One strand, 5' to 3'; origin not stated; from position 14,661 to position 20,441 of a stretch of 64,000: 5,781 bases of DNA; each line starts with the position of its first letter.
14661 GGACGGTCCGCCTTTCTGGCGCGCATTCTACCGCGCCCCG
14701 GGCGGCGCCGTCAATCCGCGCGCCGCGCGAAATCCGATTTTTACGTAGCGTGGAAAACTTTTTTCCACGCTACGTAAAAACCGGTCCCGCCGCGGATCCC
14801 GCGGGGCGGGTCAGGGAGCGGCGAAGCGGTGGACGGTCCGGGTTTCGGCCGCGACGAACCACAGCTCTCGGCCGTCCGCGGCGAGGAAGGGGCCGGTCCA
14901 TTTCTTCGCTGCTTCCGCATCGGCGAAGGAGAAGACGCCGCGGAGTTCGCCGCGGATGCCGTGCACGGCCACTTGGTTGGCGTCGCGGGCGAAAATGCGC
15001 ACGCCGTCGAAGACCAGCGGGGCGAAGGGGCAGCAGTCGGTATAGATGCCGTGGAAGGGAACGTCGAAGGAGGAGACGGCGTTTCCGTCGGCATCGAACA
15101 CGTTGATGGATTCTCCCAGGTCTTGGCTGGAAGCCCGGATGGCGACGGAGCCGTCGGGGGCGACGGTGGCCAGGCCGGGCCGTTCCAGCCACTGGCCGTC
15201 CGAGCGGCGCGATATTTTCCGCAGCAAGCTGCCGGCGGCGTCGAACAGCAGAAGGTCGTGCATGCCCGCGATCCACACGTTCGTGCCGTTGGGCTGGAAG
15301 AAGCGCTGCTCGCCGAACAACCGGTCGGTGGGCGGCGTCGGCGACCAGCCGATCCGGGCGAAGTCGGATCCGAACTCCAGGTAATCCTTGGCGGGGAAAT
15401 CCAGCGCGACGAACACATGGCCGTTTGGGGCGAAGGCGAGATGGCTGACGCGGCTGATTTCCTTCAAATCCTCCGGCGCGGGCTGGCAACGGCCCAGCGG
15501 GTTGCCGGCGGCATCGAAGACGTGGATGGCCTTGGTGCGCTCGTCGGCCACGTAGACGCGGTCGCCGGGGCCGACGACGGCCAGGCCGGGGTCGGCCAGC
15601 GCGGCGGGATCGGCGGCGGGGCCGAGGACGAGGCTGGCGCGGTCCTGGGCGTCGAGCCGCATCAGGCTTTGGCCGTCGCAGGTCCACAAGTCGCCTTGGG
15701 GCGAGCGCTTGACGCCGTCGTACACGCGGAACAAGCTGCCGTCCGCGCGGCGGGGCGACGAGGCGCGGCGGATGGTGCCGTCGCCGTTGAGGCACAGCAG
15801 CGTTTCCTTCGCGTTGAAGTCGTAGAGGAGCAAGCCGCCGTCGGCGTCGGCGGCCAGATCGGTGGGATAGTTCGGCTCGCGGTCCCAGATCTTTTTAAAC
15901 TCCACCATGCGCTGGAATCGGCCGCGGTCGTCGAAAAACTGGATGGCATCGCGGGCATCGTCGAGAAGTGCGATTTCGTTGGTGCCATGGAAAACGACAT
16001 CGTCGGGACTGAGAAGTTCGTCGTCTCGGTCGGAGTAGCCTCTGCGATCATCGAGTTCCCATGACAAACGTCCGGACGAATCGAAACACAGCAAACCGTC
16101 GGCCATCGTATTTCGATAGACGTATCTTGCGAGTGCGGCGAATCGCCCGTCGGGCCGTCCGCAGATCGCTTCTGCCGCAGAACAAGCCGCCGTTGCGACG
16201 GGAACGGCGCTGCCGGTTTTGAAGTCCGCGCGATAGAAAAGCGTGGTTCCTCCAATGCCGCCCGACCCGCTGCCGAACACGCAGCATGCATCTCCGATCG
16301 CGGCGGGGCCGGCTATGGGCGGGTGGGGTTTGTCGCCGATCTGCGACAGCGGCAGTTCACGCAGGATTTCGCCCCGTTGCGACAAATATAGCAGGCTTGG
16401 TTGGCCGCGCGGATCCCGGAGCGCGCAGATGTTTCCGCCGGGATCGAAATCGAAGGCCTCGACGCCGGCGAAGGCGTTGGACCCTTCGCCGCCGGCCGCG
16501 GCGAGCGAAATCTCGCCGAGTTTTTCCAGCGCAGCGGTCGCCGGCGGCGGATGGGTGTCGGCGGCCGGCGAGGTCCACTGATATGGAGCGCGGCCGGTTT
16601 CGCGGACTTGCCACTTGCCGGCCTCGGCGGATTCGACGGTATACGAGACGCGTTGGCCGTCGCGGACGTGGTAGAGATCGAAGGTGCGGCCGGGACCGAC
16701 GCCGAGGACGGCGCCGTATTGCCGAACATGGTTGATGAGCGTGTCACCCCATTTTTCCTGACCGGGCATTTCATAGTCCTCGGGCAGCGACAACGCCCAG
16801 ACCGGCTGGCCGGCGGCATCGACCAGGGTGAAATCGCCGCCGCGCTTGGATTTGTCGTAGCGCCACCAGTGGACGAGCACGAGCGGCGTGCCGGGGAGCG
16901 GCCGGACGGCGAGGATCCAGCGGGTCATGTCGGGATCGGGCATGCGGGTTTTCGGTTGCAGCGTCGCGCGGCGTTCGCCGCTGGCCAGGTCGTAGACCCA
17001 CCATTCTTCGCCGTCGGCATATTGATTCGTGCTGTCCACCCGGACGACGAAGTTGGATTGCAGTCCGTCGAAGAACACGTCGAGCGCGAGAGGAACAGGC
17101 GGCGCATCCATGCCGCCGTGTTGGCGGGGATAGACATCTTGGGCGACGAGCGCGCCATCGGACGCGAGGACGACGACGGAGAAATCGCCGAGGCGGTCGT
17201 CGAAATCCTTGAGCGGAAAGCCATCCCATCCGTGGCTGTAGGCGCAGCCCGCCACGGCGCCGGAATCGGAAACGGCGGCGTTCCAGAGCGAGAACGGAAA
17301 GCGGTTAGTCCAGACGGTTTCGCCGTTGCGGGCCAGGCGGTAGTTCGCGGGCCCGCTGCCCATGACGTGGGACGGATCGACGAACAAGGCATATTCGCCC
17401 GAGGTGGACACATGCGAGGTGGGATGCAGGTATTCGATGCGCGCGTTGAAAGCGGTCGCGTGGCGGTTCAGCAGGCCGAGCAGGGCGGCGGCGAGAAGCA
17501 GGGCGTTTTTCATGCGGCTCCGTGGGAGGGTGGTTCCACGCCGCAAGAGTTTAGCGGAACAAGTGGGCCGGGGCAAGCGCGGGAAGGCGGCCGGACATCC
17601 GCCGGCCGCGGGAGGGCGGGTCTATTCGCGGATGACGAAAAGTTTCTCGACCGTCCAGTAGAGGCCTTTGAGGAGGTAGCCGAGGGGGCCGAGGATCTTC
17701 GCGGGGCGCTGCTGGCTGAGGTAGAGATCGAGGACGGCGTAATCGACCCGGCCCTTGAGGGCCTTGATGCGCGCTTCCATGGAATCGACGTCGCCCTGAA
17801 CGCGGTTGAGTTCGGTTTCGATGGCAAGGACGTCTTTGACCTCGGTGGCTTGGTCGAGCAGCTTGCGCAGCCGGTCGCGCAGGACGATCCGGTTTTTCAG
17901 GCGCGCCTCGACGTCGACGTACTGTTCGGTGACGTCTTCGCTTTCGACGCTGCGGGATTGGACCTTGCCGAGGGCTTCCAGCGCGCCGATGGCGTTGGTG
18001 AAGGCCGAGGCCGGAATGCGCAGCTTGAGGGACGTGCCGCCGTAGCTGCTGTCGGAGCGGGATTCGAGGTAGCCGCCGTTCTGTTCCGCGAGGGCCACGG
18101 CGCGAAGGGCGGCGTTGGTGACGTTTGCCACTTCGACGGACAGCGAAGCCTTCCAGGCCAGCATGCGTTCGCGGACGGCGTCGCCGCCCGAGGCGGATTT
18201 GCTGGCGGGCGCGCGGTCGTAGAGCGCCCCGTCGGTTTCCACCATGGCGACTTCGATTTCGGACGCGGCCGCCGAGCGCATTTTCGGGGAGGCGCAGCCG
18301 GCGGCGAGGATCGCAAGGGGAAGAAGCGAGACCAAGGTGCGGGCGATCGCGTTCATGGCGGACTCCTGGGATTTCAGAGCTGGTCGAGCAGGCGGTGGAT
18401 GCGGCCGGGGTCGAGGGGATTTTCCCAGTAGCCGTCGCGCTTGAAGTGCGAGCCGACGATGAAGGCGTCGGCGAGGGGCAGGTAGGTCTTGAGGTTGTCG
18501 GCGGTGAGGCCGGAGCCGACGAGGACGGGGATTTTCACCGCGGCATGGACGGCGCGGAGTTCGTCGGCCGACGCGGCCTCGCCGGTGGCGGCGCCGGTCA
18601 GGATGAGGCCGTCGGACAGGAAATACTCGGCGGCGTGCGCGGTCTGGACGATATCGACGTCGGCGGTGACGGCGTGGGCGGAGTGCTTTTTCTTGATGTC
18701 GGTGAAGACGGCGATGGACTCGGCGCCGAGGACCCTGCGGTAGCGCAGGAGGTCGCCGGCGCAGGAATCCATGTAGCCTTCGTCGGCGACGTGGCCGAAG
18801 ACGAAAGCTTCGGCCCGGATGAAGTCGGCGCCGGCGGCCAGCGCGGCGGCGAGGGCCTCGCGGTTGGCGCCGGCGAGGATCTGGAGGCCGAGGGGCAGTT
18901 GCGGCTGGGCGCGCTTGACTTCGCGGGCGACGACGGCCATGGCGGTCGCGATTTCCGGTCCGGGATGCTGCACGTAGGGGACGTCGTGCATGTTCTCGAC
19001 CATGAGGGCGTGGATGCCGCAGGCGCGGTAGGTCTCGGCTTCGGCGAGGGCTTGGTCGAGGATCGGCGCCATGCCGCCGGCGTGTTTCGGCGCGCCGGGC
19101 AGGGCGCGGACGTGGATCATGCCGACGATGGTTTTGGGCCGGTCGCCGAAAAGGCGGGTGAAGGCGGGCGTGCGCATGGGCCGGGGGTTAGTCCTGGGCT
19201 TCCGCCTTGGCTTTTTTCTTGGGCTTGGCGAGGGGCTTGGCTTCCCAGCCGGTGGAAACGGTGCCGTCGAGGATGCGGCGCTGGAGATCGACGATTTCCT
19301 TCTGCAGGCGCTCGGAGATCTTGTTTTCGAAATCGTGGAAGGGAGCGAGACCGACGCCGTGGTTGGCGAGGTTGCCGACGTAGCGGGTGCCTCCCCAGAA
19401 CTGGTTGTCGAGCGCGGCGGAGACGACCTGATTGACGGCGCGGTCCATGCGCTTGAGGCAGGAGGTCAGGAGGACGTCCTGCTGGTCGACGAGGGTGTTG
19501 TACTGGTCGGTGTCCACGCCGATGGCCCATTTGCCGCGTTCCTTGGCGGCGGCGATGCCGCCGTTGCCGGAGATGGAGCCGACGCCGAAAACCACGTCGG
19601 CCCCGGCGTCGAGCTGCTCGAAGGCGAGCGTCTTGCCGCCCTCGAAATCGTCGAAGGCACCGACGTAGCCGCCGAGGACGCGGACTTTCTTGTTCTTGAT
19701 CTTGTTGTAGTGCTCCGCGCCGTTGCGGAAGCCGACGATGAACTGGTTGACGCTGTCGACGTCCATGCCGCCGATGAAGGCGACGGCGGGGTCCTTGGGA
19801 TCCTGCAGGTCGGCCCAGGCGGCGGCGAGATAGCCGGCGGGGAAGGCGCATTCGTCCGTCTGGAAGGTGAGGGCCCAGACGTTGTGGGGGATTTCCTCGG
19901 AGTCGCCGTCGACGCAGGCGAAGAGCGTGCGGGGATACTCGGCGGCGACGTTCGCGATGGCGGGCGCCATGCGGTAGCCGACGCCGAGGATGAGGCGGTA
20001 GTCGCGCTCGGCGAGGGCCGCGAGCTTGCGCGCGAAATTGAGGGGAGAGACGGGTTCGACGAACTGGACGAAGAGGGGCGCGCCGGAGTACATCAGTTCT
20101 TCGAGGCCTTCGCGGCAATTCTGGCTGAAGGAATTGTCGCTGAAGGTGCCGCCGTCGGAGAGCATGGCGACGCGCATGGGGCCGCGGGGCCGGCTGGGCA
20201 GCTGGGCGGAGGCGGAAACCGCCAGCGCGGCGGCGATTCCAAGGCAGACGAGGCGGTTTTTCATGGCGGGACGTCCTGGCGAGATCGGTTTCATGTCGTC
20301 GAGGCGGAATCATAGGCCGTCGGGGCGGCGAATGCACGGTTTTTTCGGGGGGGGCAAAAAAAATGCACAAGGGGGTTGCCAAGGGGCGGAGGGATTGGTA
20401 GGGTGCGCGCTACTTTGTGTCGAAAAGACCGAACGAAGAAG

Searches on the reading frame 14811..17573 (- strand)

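Call 52: search_protein_families(library=pfam, proteins=[window:14811-17573:-], max_evalue=0.0001)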
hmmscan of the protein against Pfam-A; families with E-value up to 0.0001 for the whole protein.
window:14811-17573:- (920 aa): 1 family
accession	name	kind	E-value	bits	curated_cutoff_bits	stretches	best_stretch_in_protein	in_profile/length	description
PF01436.27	NHL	-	8.3e-07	29.2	20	0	663-686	6-28/28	NHL repeat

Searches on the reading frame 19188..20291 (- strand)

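Call 52: search_protein_families(library=pfam, proteins=[window:19188-20291:-], max_evalue=0.0001)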
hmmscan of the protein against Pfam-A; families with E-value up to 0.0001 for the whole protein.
window:19188-20291:- (367 aa): 1 family
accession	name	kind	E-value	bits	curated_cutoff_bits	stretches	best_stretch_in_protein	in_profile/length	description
PF02608.20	Bmp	-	2.1e-45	155.5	24.1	1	41-345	3-295/301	ABC transporter substrate-binding protein PnrA-like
